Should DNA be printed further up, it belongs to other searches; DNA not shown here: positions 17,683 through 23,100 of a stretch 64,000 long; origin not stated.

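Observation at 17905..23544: Second, 1680-aa RsbW-PAS2-GAFn-PP2C paralog followed directly by a stand-alone RsbW-like anti-sigma factor; no STAS partner in the window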

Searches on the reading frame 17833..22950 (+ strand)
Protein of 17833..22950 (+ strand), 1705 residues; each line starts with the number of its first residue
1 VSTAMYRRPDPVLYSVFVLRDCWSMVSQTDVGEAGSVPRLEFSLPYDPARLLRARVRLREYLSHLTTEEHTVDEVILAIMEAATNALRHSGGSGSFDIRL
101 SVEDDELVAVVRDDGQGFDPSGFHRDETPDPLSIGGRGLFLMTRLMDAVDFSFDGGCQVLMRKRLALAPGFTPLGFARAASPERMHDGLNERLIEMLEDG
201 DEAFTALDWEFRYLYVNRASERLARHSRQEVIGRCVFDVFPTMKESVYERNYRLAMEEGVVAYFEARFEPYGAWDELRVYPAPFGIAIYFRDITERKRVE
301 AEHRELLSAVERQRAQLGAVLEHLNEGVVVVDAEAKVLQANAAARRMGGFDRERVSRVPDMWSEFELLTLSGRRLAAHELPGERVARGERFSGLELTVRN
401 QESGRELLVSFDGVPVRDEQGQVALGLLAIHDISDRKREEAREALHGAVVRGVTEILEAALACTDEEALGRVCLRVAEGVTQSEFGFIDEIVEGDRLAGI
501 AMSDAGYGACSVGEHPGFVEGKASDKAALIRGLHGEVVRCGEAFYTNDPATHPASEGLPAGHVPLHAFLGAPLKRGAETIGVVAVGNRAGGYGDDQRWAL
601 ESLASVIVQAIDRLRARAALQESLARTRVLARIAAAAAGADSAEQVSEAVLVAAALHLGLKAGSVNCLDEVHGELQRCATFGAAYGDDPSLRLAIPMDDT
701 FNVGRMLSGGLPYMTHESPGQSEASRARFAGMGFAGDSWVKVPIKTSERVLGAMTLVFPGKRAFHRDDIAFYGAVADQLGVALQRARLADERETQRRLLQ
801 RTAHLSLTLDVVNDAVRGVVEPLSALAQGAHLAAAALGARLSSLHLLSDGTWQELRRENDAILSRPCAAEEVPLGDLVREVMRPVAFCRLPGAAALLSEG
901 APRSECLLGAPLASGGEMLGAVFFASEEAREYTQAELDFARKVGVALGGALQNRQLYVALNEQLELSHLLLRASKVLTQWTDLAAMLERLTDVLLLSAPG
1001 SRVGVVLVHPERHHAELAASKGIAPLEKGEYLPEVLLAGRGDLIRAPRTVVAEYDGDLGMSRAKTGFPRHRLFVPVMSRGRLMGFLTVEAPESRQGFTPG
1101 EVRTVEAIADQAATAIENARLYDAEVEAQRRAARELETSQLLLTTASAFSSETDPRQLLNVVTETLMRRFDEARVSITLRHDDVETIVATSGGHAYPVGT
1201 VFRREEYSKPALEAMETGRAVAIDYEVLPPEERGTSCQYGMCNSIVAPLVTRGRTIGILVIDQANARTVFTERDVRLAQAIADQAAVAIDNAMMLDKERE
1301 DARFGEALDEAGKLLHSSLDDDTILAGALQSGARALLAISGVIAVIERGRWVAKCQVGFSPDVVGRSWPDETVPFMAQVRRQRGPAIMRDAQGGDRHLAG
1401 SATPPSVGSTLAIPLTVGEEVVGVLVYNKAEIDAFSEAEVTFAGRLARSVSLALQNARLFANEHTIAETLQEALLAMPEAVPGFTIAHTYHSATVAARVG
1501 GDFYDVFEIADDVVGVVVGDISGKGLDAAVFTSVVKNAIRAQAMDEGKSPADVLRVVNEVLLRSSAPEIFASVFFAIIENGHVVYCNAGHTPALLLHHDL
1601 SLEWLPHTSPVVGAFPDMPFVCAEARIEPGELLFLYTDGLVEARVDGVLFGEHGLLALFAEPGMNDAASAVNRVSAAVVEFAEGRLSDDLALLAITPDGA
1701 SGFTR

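Call 7: search_protein_families(library=pfam, proteins=[window:17833-22950:+], max_evalue=0.01)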
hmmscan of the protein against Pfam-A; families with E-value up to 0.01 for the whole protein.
window:17833-22950:+ (1705 aa): 12 families
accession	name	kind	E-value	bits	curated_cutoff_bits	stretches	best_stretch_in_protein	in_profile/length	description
PF13185.12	GAF_2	-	3.8e-73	244.5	28.6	6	464-612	2-136/136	GAF domain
PF01590.32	GAF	-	2.9e-54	183.6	22.4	6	1154-1289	1-133/133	GAF domain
PF13492.12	GAF_3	-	4.5e-42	143.9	27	5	1157-1291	4-129/129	GAF domain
PF07228.17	SpoIIE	-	1e-40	140.2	25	1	1511-1696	2-190/192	Stage II sporulation protein E (SpoIIE)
PF08448.16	PAS_4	-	6e-25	88.1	23.1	2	201-298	5-110/110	PAS fold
PF13581.12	HATPase_c_2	-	1.3e-20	74.1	27.4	1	45-163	2-127/127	Histidine kinase-like ATPase domain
PF00989.32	PAS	-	5e-10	39.8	22.6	1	318-424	4-104/113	PAS fold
PF13426.13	PAS_9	-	3.8e-07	30.8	27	1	326-435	2-103/103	PAS domain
PF02518.31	HATPase_c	-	1.1e-06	29.5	26.4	1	75-147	6-85/111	Histidine kinase-, DNA gyrase B-, and HSP90-like ATPase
PF13188.13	PAS_8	-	1.1e-05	25.6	21.8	1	318-355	4-43/65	PAS domain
PF15714.11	SpoVT_C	-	0.00069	20.1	27.5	0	1183-1283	25-121/128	Stage V sporulation protein T C-terminal, transcription factor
PF12860.13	PAS_7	-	0.0065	17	27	0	321-355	1-35/115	PAS fold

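Call 17: find_homologous_proteins(query=window:17905-22950:+)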
Query window:17905-22950:+ (1681 aa): 207 proteins with E <= 0.001 among 8000 candidates; the best 120 are listed.
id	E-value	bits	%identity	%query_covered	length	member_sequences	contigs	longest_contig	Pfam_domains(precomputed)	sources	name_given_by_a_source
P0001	0.0e+0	3705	100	100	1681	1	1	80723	PF13426.14,PF13188.14,PF13185.13,PF01590.33,PF13581.13,PF08448.17,PF02518.32,PF13492.13,PF00989.32,PF07228.18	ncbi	-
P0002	0.0e+0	2308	66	100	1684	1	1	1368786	PF13426.14,PF13188.14,PF13185.13,PF01590.33,PF13581.13,PF08448.17,PF02518.32,PF13492.13,PF00989.32,PF07228.18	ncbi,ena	-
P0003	0.0e+0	2292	66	100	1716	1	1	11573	PF13426.14,PF13188.14,PF13185.13,PF01590.33,PF13581.13,PF08448.17,PF02518.32,PF13492.13,PF00989.32,PF07228.18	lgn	-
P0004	0.0e+0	1720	57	76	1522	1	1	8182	PF13185.13,PF01590.33,PF13581.13,PF08448.17,PF13492.13,PF07228.18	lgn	-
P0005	0.0e+0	1699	53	99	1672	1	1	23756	PF13426.14,PF13188.14,PF13185.13,PF01590.33,PF13581.13,PF08448.17,PF02518.32,PF13492.13,PF00989.32,PF07228.18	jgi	jgi:GAF domain-containing protein/PAS domain-containing protein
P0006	0.0e+0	1659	56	76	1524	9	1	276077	PF13185.13,PF01590.33,PF13581.13,PF08448.17,PF02518.32,PF13492.13,PF07228.18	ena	-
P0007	0.0e+0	1342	54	67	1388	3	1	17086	PF13185.13,PF01590.33,PF13581.13,PF08448.17,PF02518.32,PF13492.13,PF07228.18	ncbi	-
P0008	0.0e+0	1280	53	78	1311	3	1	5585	PF13426.14,PF13188.14,PF13185.13,PF01590.33,PF13581.13,PF08448.17,PF02518.32,PF13492.13,PF00989.32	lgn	-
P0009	5.3e-168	579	28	84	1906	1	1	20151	PF13596.13,PF08447.19,PF13426.14,PF13188.14,PF13185.13,PF12860.14,PF01590.33,PF08448.17,PF13492.13,PF00989.32,PF07228.18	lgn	-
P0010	1.5e-150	522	32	39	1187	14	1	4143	PF13188.14,PF13185.13,PF01590.33,PF13581.13,PF08448.17,PF13492.13,PF07228.18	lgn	-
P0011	3.0e-121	424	40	19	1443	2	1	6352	PF13426.14,PF13188.14,PF13185.13,PF13492.13,PF08447.19,PF12860.14,PF01590.33,PF13581.13,PF08448.17,PF02518.32,PF00989.32,PF07228.18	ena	-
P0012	3.6e-120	421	43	18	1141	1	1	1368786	PF13426.14,PF13185.13,PF01590.33,PF13581.13,PF08448.17,PF02518.32,PF13492.13,PF00989.32,PF07228.18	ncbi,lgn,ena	-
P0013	6.6e-114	400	40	18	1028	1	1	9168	PF13185.13,PF01590.33,PF13581.13,PF08448.17,PF02518.32,PF13492.13,PF07228.18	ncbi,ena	-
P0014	3.8e-112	394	41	18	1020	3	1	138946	PF13188.14,PF13185.13,PF01590.33,PF13581.13,PF08448.17,PF02518.32,PF13492.13,PF07228.18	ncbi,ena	-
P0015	2.1e-109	385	41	16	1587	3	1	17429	PF08447.19,PF13426.14,PF13188.14,PF13185.13,PF12860.14,PF13581.13,PF08448.17,PF02518.32,PF00989.32,PF07228.18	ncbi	-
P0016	2.4e-107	378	43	15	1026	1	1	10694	PF08447.19,PF13185.13,PF01590.33,PF13581.13,PF08448.17,PF02518.32,PF13492.13,PF07228.18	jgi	jgi:GAF domain-containing protein/anti-sigma regulatory factor (Ser/Thr protein kinase)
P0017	1.6e-94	336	34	24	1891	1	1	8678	PF08447.19,PF13426.14,PF13188.14,PF13185.13,PF12860.14,PF01590.33,PF13581.13,PF08448.17,PF02518.32,PF00989.32,PF07228.18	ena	-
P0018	4.2e-67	245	28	35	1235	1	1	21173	PF13426.14,PF13188.14,PF13185.13,PF13492.13,PF13493.12,PF08447.19,PF01590.33,PF13581.13,PF08448.17,PF02518.32,PF00989.32,PF07228.18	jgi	jgi:PAS domain S-box-containing protein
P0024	2.0e-46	176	27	37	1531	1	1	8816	PF13185.13,PF01590.33,PF13581.13,PF13492.13,PF07228.18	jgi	jgi:GAF domain-containing protein/anti-sigma regulatory factor (Ser/Thr protein kinase)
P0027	3.2e-45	172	34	16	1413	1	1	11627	PF08447.19,PF13426.14,PF13188.14,PF13185.13,PF12860.14,PF01590.33,PF13492.13,PF00989.32,PF07228.18,PF03472.22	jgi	jgi:PAS domain S-box-containing protein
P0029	1.1e-43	167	32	27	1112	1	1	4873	PF13426.14,PF13185.13,PF13492.13,PF13493.12,PF13466.13,PF01740.27,PF01590.33,PF13581.13,PF08448.17,PF02518.32,PF00989.32,PF07228.18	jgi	jgi:anti-anti-sigma factor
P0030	4.3e-43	165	30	25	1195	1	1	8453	PF13185.13,PF01590.33,PF13581.13,PF13492.13,PF07228.18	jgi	jgi:serine phosphatase RsbU (regulator of sigma subunit)/anti-sigma regulatory factor (Ser/Thr prote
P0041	3.5e-38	149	28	24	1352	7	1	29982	PF13426.14,PF13188.14,PF13185.13,PF01590.33,PF13581.13,PF08448.17,PF13492.13,PF00989.32,PF07228.18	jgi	jgi:PAS domain S-box-containing protein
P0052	4.5e-34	136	32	17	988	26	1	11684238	PF08447.19,PF13426.14,PF13188.14,PF13185.13,PF01590.33,PF13581.13,PF08448.17,PF00989.32,PF07228.18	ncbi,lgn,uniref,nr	ncbi:SpoIIE family protein phosphatase [Streptomyces sp. NBC_00268]|uniref:SpoIIE family protein pho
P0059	3.0e-32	129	24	44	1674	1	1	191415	PF13426.14,PF13188.14,PF13185.13,PF07730.20,PF00486.35,PF13492.13,PF11849.15,PF08447.19,PF15714.12,PF01590.33,PF13581.13,PF08448.17,PF02518.32,PF00989.32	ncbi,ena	-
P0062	7.8e-31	125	34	17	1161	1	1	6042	PF13185.13,PF01590.33,PF13581.13,PF02518.32,PF13492.13,PF13493.12,PF07228.18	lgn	-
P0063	9.0e-31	125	34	18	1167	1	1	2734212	PF13581.13,PF08448.17,PF02518.32,PF00512.32,PF00072.31,PF07228.18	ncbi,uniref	ncbi:SpoIIE family protein phosphatase [Actinoplanes sp. URMC 104]|uniref:SpoIIE family protein phos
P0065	3.3e-30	123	33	18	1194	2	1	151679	PF13581.13,PF02518.32,PF00512.32,PF00072.31,PF07228.18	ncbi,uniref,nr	ncbi:SpoIIE family protein phosphatase [Actinoplanes sp. Pm04-4]|uniref:histidine kinase n=1 Tax=Par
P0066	8.8e-30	121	24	57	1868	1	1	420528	PF13426.14,PF13188.14,PF13185.13,PF07730.20,PF00486.35,PF13492.13,PF11849.15,PF01590.33,PF13581.13,PF08448.17,PF02518.32,PF00989.32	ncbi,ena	-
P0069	2.8e-29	120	24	56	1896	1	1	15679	PF13426.14,PF13188.14,PF13185.13,PF07730.20,PF00486.35,PF13492.13,PF11849.15,PF01590.33,PF13581.13,PF08448.17,PF02518.32,PF00989.32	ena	-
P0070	2.9e-29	120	24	27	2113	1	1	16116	PF08447.19,PF13426.14,PF13188.14,PF01740.27,PF13185.13,PF01590.33,PF08448.17,PF13492.13,PF00989.32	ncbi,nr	ncbi:MAG: GAF domain-containing protein [Anaerolineae bacterium]|nr:GAF domain-containing protein [A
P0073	1.8e-28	117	35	17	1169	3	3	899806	PF13581.13,PF02518.32,PF00512.32,PF00072.31,PF07228.18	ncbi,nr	ncbi:SpoIIE family protein phosphatase [Paractinoplanes deccanensis]|nr:SpoIIE family protein phosph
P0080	6.2e-24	102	24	56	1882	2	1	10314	PF13426.14,PF13188.14,PF13185.13,PF07730.20,PF00486.35,PF13492.13,PF11849.15,PF03472.22,PF15714.12,PF01590.33,PF13581.13,PF08448.17,PF02518.32,PF00989.32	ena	-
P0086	7.6e-23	98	36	7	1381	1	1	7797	PF08447.19,PF13426.14,PF13188.14,PF13185.13,PF01590.33,PF13581.13,PF07730.20,PF08448.17,PF02518.32,PF00989.32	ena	-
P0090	2.7e-21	93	29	14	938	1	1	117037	PF13185.13,PF01590.33,PF13581.13,PF13492.13,PF26965.1,PF07228.18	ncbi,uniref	ncbi:SpoIIE family protein phosphatase [Streptomyces macrosporus]|uniref:Protein phosphatase n=1 Tax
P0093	4.9e-19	86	31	15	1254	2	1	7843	PF13185.13,PF13581.13,PF08448.17,PF02518.32,PF00512.32,PF00072.31,PF07228.18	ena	-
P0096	9.2e-19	85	29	17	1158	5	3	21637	PF13492.13,PF07228.18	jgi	jgi:serine phosphatase RsbU (regulator of sigma subunit)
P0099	4.3e-18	83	30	14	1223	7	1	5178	PF08447.19,PF13426.14,PF13188.14,PF13185.13,PF01590.33,PF13581.13,PF08448.17,PF02518.32,PF13492.13,PF00989.32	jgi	-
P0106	3.7e-17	79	24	34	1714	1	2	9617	PF13426.14,PF13188.14,PF13185.13,PF07730.20,PF00486.35,PF13492.13,PF11849.15,PF01590.33,PF13581.13,PF08448.17,PF02518.32,PF00989.32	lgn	-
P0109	1.4e-16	78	29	15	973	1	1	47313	PF13426.14,PF13188.14,PF24820.2,PF07730.20,PF13596.13,PF00672.31,PF08447.19,PF12860.14,PF02743.25,PF13581.13,PF08448.17,PF02518.32,PF00989.32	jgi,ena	-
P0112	4.1e-16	76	30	15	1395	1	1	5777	PF13426.14,PF13188.14,PF13185.13,PF13581.13,PF08448.17,PF02518.32,PF00512.32,PF00989.32,PF00072.31,PF07228.18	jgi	jgi:PAS domain S-box-containing protein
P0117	1.0e-14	71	35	7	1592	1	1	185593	PF08447.19,PF13426.14,PF13188.14,PF24820.2,PF13581.13,PF08448.17,PF02518.32,PF00512.32,PF00989.32,PF00072.31,PF01627.29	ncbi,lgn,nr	ncbi:PAS domain S-box protein [bacterium]|nr:MAG: PAS domain S-box protein [bacterium]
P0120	4.0e-14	69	25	17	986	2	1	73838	PF13185.13,PF01590.33,PF13581.13,PF13492.13,PF26965.1,PF07228.18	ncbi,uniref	ncbi:hypothetical protein GCM10009549_38110 [Streptomyces thermoalcalitolerans]|uniref:Protein phosp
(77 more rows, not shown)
